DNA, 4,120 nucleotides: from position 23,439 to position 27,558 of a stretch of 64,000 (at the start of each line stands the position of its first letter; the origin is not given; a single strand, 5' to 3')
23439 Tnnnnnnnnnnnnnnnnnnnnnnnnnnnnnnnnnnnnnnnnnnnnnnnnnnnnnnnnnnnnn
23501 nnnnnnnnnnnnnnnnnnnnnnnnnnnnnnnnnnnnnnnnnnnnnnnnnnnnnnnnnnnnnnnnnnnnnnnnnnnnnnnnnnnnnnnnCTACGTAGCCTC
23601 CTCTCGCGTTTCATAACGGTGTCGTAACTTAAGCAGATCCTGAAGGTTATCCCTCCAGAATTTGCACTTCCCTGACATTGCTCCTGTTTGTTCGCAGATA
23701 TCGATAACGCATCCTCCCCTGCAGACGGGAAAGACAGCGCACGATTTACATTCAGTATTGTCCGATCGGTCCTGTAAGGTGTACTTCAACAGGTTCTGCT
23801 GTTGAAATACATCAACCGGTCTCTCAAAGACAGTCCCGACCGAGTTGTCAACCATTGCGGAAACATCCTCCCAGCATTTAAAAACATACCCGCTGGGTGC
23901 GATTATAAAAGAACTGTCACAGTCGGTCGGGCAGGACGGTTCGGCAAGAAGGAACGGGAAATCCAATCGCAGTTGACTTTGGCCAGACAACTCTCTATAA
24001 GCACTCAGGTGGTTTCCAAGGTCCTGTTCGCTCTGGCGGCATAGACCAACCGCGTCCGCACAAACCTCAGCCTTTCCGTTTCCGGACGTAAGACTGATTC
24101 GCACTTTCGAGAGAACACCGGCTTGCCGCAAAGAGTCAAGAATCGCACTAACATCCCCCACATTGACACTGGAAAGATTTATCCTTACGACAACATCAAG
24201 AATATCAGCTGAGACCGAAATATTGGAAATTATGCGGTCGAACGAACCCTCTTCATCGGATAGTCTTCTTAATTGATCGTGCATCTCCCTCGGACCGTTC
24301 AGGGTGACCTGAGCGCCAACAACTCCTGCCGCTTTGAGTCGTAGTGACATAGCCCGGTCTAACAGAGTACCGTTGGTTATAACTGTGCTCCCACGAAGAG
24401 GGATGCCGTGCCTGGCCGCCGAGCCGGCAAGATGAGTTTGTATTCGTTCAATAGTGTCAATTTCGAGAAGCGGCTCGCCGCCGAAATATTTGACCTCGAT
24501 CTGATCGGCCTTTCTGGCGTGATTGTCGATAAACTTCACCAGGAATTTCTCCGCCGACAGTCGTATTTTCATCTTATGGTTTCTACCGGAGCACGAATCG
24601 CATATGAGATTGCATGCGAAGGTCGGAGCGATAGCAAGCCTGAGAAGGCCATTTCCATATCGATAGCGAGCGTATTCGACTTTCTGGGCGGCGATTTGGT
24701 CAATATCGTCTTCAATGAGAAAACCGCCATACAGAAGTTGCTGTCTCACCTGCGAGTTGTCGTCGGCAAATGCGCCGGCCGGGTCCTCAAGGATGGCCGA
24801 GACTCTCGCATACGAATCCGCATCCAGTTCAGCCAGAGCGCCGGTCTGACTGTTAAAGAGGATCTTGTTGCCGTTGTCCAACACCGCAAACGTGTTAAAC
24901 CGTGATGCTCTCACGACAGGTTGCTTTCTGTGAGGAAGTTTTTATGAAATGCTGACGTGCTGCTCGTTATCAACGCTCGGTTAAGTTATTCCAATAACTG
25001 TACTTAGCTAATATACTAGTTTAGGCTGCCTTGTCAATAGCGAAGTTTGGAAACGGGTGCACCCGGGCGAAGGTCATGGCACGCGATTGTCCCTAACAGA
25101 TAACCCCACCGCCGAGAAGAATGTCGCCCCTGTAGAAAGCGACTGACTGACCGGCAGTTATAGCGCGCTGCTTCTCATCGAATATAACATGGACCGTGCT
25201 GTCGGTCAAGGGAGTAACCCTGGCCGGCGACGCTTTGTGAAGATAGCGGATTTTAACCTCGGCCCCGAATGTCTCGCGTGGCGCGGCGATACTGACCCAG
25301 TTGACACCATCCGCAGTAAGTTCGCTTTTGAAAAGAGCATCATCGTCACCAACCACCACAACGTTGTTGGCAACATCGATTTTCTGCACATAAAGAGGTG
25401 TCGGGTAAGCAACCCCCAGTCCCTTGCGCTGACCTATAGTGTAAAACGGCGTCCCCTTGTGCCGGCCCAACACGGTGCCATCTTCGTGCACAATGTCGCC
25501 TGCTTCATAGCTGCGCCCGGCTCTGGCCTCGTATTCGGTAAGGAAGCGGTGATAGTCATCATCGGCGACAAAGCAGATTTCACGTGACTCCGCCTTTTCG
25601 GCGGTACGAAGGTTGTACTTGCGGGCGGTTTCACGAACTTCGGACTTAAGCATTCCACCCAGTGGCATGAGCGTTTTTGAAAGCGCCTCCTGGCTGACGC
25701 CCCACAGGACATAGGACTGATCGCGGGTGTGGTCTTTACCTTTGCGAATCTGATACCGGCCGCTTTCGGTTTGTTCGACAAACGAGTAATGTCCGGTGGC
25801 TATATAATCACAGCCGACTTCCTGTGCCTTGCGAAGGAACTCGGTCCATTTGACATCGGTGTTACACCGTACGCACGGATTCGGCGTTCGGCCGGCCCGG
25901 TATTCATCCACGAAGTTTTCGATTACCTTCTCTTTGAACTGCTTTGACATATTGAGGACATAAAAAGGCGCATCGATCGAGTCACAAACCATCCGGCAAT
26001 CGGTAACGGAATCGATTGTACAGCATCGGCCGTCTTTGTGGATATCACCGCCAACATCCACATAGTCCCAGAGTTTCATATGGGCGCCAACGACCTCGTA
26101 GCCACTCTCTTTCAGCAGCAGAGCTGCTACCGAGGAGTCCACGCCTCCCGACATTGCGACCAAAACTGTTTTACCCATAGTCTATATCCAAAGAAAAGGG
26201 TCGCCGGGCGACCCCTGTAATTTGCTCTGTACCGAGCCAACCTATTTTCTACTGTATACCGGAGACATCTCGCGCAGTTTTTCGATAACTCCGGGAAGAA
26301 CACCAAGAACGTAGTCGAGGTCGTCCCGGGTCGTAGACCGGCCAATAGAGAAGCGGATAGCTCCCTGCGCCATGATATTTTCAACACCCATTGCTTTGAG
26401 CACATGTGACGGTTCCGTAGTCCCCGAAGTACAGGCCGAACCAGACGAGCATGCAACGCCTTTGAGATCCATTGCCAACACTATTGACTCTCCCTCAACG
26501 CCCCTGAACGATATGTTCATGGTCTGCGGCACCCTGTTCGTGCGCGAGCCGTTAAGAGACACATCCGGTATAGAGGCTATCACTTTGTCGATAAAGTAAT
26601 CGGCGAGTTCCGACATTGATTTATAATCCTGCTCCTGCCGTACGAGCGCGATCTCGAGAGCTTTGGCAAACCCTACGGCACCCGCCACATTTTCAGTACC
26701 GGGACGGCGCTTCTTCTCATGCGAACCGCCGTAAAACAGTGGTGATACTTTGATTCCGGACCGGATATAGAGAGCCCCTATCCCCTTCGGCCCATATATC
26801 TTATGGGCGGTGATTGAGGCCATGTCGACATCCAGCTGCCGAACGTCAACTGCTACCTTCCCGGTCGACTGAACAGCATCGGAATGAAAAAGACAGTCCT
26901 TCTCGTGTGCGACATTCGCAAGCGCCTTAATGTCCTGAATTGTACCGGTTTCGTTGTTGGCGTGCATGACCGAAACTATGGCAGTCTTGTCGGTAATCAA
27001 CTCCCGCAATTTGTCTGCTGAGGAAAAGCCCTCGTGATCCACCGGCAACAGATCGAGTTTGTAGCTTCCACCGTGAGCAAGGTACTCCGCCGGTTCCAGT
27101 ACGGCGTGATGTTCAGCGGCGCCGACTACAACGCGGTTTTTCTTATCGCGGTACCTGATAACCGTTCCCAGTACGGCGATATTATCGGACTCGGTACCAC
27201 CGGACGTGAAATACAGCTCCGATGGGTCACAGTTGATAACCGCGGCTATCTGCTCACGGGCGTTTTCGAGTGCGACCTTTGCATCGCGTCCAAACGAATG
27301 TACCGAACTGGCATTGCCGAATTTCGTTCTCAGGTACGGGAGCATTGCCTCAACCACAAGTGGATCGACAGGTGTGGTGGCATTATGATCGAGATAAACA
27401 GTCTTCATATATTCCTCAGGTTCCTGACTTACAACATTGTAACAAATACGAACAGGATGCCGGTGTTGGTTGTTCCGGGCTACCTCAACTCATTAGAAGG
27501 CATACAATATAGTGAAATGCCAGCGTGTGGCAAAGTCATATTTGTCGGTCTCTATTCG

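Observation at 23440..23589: Hidden 49-codon ORF with five cysteines at strict CX3C spacing, its own GGAGG site and a TAGTG stop/start overlap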

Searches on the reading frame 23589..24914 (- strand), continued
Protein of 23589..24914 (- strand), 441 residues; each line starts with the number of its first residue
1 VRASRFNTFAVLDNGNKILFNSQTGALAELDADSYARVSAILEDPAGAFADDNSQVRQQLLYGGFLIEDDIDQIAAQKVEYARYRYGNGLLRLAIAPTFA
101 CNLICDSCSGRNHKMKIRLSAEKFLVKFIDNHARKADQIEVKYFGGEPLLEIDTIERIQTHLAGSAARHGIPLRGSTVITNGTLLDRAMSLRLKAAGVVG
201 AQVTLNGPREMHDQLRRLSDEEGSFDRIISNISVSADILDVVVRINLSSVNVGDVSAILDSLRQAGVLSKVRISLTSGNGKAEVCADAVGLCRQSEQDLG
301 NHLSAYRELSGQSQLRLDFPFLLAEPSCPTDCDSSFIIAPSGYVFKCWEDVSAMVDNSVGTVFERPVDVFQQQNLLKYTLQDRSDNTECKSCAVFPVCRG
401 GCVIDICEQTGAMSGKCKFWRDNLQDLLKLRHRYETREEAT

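Call 61: fold_search(model_id=the predicted structure, library=pdb)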
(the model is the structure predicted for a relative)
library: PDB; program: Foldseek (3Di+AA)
matches with E <= 10: 1706; with E <= 0.001: 75
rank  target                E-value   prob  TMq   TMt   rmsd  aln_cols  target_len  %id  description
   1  5why_B                1.0e-15  1.00  0.68  0.71   5.6       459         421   16  Structural Insights into Thioether Bond Formation in the Biosynthesis of Sactipeptides (released 2017-07-26)
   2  5why_A                1.2e-15  1.00  0.65  0.68   8.7       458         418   17  Structural Insights into Thioether Bond Formation in the Biosynthesis of Sactipeptides (released 2017-07-26)
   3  5wgg_A                1.5e-15  1.00  0.66  0.66   8.6       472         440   17  Structural Insights into Thioether Bond Formation in the Biosynthesis of Sactipeptides (released 2017-07-26)
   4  8vpo                  7.0e-14  1.00  0.69  0.68   5.1       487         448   17  X-Ray Crystal Structure of TigE from Paramaledivibacter caminithermalis (released 2024-02-07)
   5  4k37_B                3.5e-13  1.00  0.58  0.68   5.3       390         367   16  Native anSMEcpe with bound AdoMet (released 2013-05-08)
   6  4k37_A                7.3e-13  1.00  0.59  0.69   5.3       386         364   16  Native anSMEcpe with bound AdoMet (released 2013-05-08)
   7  5v1q_A                7.3e-13  1.00  0.46  0.47  12.6       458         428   16  Crystal structure of Streptococcus suis SuiB (released 2017-08-30)
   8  6efn                  1.0e-12  1.00  0.48  0.55  11.6       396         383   17  Structure of a RiPP maturase, SkfB (released 2018-10-24)
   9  5v1q_B                1.3e-12  1.00  0.49  0.49  12.0       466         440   15  Crystal structure of Streptococcus suis SuiB (released 2017-08-30)
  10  4k39_B                1.4e-12  1.00  0.57  0.68   5.4       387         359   16  Native anSMEcpe with bound AdoMet and Cp18Cys peptide (released 2013-05-08)
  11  9gmc_A                1.5e-12  1.00  0.56  0.65   5.9       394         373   16  Crystal structure of the complex formed between the radical SAM protein ChlB and the R3A mutant of ChlA (released 2025-06-25)
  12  4k39_A                2.0e-12  1.00  0.58  0.68   5.2       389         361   16  Native anSMEcpe with bound AdoMet and Cp18Cys peptide (released 2013-05-08)
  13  5v1t_A                2.0e-12  1.00  0.49  0.50  12.2       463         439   15  Crystal structure of Streptococcus suis SuiB bound to precursor peptide SuiA (released 2017-08-30)
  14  5v1s_A                2.7e-12  1.00  0.49  0.51  12.0       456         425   16  Crystal structure of Streptococcus suis SuiB bound to S-adenosylmethionine (released 2017-08-30)
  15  9gmc_C                3.2e-12  1.00  0.56  0.65   5.9       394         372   16  Crystal structure of the complex formed between the radical SAM protein ChlB and the R3A mutant of ChlA (released 2025-06-25)
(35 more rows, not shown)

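Call 74: search_protein_families(library=pfam, proteins=[L038:5338-6459:+, L038:6479-8236:+, L038:2685-3398:-, L038:1761-2603:+], max_evalue=0.001)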
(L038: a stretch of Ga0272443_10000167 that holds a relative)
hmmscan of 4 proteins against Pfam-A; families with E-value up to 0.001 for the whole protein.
L038:5338-6459:+ (373 aa): 3 families
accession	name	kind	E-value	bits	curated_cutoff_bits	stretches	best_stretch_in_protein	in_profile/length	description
PF04055.27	Radical_SAM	-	7.5e-25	88.5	29.5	1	14-167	2-164/166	Radical SAM superfamily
PF13186.11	SPASM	-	1.2e-09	38.8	21.5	1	245-308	1-66/67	Iron-sulfur cluster-binding domain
PF13353.11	Fer4_12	-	9e-06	26.5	22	1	18-104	14-104/137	4Fe-4S single cluster domain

L038:6479-8236:+ (585 aa): 8 families
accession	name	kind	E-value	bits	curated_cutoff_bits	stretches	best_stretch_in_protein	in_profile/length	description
PF00664.28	ABC_membrane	-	1.7e-46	159.6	28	1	25-300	3-273/274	ABC transporter transmembrane region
PF00005.33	ABC_tran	-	2e-31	109.9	25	1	364-512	2-137/137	ABC transporter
PF02463.25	SMC_N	-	4.2e-08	33.3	40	1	411-556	118-213/220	RecF/RecN/SMC N terminal domain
PF00004.35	AAA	-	2.7e-05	25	21.2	1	378-535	3-97/131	ATPase family associated with various cellular activities (AAA)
PF13479.12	AAA_24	-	0.00015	22.1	27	1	373-444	2-76/195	AAA domain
PF13555.12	AAA_29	-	0.00017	21.7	27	1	362-390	11-39/61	P-loop containing region of AAA domain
PF13304.12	AAA_21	-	0.00049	20.7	27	0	377-409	3-26/304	AAA domain, putative AbiEii toxin, Type IV TA system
PF13401.12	AAA_22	-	0.00084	20.1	27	0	374-415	6-33/130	AAA domain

L038:2685-3398:- (237 aa): 0 families

L038:1761-2603:+ (280 aa): 1 family
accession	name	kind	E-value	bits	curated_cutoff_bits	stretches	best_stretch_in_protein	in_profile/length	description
PF03692.20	CxxCxxCC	-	4.4e-09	37.4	23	1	28-126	2-73/85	Putative zinc- or iron-chelating domain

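Call 83: find_encoding_contigs(protein=P0001, flank=3000, max_places=2)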
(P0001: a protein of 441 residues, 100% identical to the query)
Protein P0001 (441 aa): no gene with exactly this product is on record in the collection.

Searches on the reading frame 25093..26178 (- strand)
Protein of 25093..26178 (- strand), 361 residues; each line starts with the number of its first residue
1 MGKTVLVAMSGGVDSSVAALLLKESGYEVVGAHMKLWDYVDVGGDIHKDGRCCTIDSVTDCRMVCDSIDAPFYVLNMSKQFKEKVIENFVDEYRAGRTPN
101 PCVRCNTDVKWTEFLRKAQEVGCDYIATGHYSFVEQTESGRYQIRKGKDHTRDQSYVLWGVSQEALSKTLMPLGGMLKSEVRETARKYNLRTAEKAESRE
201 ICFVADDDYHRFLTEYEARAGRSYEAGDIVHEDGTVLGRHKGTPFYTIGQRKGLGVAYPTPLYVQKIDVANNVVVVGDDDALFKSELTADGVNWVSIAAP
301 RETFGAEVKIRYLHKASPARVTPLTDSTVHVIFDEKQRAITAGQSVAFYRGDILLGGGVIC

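Call 8: search_protein_families(library=ncbifam, proteins=[window:25093-26178:-], max_evalue=0.1)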
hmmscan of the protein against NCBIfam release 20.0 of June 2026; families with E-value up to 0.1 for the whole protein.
window:25093-26178:- (361 aa): 19 families
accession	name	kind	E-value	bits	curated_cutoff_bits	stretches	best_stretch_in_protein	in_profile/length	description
NF001138.1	PRK00143.1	equivalog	5.5e-131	436.6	284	1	5-360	2-345/345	tRNA 2-thiouridine(34) synthase MnmA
TIGR00420.1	trmU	equivalog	1.9e-102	342.7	236.95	1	3-360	1-351/351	tRNA 2-thiouridine(34) synthase MnmA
NF011258.0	PRK14664.1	equivalog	2.9e-83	279.9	680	1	3-360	6-345/362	tRNA 2-thiouridine(34) synthase MnmA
NF011259.0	PRK14665.1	equivalog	1.9e-75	254.1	364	1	3-360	6-358/360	tRNA 2-thiouridine(34) synthase MnmA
NF049949.1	tRNAsynTtuAPyrococ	equivalog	6.8e-06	25.4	450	1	4-130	49-155/292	tRNA-5-methyluridine(54) 2-sulfurtransferase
TIGR02432.1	lysidine_TilS_N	equivalog_domain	4.5e-05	23.4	93.6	1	5-194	2-169/189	tRNA lysidine(34) synthetase TilS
TIGR00268.2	TIGR00268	equivalog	0.00037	19.8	150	0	3-19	14-30/259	ATP-dependent sacrificial sulfur transferase LarE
NF000848.1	PRK00074.1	equivalog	0.00075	18.2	400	1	3-25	214-236/512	glutamine-hydrolyzing GMP synthase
TIGR00342.1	TIGR00342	equivalog_domain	0.0011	18.2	264.5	1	4-36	174-206/373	tRNA uracil 4-sulfurtransferase ThiI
TIGR00884.1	guaA_Cterm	equivalog_domain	0.0031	16.9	338.75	1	3-24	17-38/310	glutamine-hydrolyzing GMP synthase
NF006222.0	PRK08349.1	subfamily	0.0037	17.1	251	1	7-36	5-34/198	hypothetical protein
NF010587.0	PRK13980.1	equivalog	0.0038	16.5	255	0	3-29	32-59/267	NAD+ synthase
TIGR00032.1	argG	equivalog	0.0041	16.5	268.2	1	5-35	2-32/394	argininosuccinate synthase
NF003385.0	PRK04527.1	equivalog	0.0049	15.5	603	1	3-129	4-117/401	argininosuccinate synthase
NF011155.0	PRK14561.1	equivalog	0.0074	16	207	0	5-29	3-26/195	hypothetical protein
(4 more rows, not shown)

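Call 9: search_protein_families(library=pfam, proteins=[window:25093-26178:-], max_evalue=0.1)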
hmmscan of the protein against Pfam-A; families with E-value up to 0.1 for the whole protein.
window:25093-26178:- (361 aa): 9 families
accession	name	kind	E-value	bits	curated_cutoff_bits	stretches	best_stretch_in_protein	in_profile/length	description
PF03054.22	tRNA_Me_trans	-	4.6e-73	245.6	20.6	1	4-205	2-201/202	tRNA methyl transferase HUP domain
PF20258.4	tRNA_Me_trans_C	-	2.1e-21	76.5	20.6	1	285-360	2-77/77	Aminomethyltransferase beta-barrel domain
PF20259.3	tRNA_Me_trans_M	-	5.3e-19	68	27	1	225-278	11-66/66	tRNA methyl transferase PRC-barrel domain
PF02568.20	ThiI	-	0.0024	17.9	20.5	1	4-35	5-36/197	Thiamine biosynthesis protein (ThiI)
PF06508.19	QueC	-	0.0069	16.4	22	1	5-32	2-29/210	Queuosine biosynthesis protein QueC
PF01171.26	ATP_bind_3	-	0.01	16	27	0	5-190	2-161/182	PP-loop family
PF00764.25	Arginosuc_synth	-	0.014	15.9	27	1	5-36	2-34/162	Arginosuccinate synthase N-terminal HUP domain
PF24167.1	DUF7411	-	0.018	15.1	28.7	1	5-29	3-26/194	Family of unknown function (DUF7411)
PF02540.23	NAD_synthase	-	0.044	13.3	21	0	3-24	19-40/242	NAD synthase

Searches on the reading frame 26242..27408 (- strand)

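Call 79: search_protein_families(library=ncbifam, proteins=[window:26242-27408:-], max_evalue=0.00001)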
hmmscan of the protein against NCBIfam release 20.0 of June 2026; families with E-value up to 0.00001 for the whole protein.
window:26242-27408:- (388 aa): 22 families
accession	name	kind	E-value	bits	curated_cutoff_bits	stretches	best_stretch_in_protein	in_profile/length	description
TIGR03402.1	FeS_nifS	equivalog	1.5e-153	511.1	530.75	1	4-384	1-379/379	cysteine desulfurase NifS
NF010611.0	PRK14012.1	equivalog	9.1e-124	413.5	548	1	3-386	6-390/406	IscS subfamily cysteine desulfurase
TIGR02006.1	IscS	equivalog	1.4e-121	406.4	643.2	1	3-385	4-385/402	IscS subfamily cysteine desulfurase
TIGR03235.1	DNA_S_dndA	equivalog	1.4e-113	379.8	480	1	5-354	1-352/353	cysteine desulfurase DndA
TIGR03403.1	nifS_epsilon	equivalog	4.9e-108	361.4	587.7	1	4-382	1-380/382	NifS family cysteine desulfurase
NF002806.0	PRK02948.1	subfamily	1.3e-94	317.3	304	1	4-377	2-374/381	IscS subfamily cysteine desulfurase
TIGR01979.1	sufS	subfamily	2e-52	178.4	475.1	1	2-333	18-368/403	SufS family cysteine desulfurase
TIGR01977.1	am_tr_V_EF2568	hypoth_equivalog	1.1e-44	153.1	377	1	4-371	1-373/376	cysteine desulfurase family protein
NF041166.1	f2_encap_cargo1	exception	1.9e-39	136.3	800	1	3-371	246-620/623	family 2A encapsulin nanocompartment cargo protein cysteine desulfurase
NF008126.0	PRK10874.1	equivalog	3.9e-38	131.6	607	1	2-368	19-389/401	cysteine desulfurase CsdA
TIGR03392.1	FeS_syn_CsdA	equivalog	1.6e-35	123.1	493.6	1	2-368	16-386/398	cysteine desulfurase CsdA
TIGR01976.1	am_tr_V_VC1184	hypoth_equivalog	6.1e-31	108.1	352.35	1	3-219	19-235/401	cysteine desulfurase-like protein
NF006791.0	PRK09295.1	equivalog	1.7e-30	106.4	661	1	4-229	25-254/406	cysteine desulfurase SufS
NF040779.1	Sec_lyase_SclA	exception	1.2e-28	100.1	525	1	4-374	1-376/378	selenocysteine lyase SclA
TIGR04343.1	egtE_PLP_lyase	equivalog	4.6e-11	42.1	400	1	43-250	52-260/370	ergothioneine biosynthesis PLP-dependent enzyme EgtE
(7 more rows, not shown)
